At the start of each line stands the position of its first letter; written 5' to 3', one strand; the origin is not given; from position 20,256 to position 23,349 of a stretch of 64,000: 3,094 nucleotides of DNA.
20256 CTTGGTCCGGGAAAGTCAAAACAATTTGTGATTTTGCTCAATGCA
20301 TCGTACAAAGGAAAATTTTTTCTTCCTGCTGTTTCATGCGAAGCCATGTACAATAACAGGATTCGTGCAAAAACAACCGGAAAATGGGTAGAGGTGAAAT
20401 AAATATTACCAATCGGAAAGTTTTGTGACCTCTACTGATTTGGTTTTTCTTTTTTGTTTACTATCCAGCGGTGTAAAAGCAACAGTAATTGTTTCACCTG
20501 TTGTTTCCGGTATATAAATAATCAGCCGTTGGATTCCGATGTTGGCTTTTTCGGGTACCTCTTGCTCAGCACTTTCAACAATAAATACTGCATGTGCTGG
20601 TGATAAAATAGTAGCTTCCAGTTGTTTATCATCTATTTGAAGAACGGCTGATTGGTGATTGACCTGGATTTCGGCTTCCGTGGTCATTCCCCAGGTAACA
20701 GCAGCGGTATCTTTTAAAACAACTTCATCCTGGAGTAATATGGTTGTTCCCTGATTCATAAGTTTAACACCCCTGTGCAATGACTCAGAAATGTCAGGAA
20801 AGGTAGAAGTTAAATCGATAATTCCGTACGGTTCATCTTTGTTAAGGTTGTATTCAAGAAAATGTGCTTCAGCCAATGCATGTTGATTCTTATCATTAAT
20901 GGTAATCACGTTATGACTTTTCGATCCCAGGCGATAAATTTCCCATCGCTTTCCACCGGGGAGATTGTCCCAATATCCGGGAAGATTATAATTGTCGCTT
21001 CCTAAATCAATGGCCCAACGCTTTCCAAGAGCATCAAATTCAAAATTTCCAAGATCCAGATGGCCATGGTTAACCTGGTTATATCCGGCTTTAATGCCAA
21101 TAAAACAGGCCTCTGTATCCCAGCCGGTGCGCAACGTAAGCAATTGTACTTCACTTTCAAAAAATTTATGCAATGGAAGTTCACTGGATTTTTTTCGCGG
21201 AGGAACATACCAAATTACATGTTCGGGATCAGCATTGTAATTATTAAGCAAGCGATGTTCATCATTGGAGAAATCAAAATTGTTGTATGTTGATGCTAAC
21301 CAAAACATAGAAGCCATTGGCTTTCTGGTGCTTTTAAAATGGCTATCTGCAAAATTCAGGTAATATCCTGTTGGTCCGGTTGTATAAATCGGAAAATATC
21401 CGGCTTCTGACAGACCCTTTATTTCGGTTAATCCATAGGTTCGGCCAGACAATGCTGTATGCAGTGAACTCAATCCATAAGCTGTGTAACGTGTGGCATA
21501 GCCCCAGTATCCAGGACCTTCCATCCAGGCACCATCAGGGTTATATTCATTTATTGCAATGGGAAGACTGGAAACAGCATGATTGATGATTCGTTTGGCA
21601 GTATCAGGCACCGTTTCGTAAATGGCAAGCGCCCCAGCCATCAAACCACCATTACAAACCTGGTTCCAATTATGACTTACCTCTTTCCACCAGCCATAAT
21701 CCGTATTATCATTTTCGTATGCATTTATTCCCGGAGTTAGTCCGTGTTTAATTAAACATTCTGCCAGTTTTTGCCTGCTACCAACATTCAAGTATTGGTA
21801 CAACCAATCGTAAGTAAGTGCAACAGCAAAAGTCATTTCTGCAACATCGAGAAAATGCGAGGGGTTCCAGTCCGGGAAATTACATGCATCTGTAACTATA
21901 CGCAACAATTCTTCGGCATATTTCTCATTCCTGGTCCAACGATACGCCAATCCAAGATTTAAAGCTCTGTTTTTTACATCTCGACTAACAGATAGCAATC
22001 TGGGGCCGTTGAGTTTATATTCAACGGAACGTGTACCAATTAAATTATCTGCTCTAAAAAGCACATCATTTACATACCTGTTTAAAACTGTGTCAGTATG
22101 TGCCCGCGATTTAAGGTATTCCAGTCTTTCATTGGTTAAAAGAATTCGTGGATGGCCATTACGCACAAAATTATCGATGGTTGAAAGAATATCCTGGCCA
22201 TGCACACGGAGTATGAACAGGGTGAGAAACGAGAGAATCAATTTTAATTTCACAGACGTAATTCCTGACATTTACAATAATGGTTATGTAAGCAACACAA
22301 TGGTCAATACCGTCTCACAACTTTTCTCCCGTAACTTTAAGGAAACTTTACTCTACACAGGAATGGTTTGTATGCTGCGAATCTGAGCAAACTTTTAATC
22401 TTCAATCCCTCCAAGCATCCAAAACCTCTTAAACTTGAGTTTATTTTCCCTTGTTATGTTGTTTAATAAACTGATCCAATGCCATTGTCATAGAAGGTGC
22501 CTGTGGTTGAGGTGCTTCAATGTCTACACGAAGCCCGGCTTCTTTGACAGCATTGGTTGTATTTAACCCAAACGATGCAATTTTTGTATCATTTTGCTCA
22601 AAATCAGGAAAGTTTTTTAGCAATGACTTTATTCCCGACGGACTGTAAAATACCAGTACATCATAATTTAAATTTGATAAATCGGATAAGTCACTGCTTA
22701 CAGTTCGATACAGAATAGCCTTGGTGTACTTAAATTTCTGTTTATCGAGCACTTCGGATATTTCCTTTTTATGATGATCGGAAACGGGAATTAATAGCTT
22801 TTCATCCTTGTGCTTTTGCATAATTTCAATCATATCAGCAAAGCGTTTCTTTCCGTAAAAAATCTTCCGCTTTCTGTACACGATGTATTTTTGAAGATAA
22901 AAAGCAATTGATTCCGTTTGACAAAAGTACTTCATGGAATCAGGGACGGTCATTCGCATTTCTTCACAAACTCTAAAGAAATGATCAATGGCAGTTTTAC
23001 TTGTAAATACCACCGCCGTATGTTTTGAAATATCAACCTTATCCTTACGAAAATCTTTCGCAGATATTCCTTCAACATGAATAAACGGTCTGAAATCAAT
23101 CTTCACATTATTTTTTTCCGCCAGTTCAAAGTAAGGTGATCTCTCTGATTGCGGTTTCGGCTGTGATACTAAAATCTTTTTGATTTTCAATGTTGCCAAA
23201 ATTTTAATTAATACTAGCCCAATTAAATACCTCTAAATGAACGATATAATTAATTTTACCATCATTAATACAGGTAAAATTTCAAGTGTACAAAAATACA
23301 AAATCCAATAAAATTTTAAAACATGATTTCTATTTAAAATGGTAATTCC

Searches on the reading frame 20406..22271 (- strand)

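Call 42: search_protein_families(library=ncbifam, proteins=[window:20406-22271:-], max_evalue=1e-10)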
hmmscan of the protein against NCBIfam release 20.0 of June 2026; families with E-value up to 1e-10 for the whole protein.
window:20406-22271:- (621 aa): 1 family
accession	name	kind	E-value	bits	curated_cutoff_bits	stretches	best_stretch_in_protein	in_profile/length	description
NF045571.1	HepHepsulflyase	equivalog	1.8e-13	49.3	600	1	39-433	45-437/774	heparin/heparin-sulfate lyase HepB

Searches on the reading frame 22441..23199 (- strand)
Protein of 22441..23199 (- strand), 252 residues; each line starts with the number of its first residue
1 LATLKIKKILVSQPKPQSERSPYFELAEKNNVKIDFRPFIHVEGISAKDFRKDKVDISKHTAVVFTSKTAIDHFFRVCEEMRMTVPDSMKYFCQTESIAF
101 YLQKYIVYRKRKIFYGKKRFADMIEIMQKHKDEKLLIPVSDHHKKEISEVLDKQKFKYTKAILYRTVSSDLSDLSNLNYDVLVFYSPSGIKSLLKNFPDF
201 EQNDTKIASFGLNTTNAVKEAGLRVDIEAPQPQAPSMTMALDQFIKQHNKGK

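Call 9: search_protein_families(library=ncbifam, proteins=[window:22441-23199:-], max_evalue=0.00001)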
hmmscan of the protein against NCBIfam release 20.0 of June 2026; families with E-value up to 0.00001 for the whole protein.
window:22441-23199:- (252 aa): 3 families
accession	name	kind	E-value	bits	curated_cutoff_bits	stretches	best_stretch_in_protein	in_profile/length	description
NF004593.0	PRK05928.4-2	equivalog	5.2e-11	42.4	275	1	57-246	50-244/247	uroporphyrinogen-III synthase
NF004594.0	PRK05928.4-3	equivalog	6.7e-08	32.2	365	1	62-243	49-231/237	uroporphyrinogen-III synthase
NF004592.0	PRK05928.4-1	equivalog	1.2e-07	31.5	332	0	135-234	4-100/237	uroporphyrinogen-III synthase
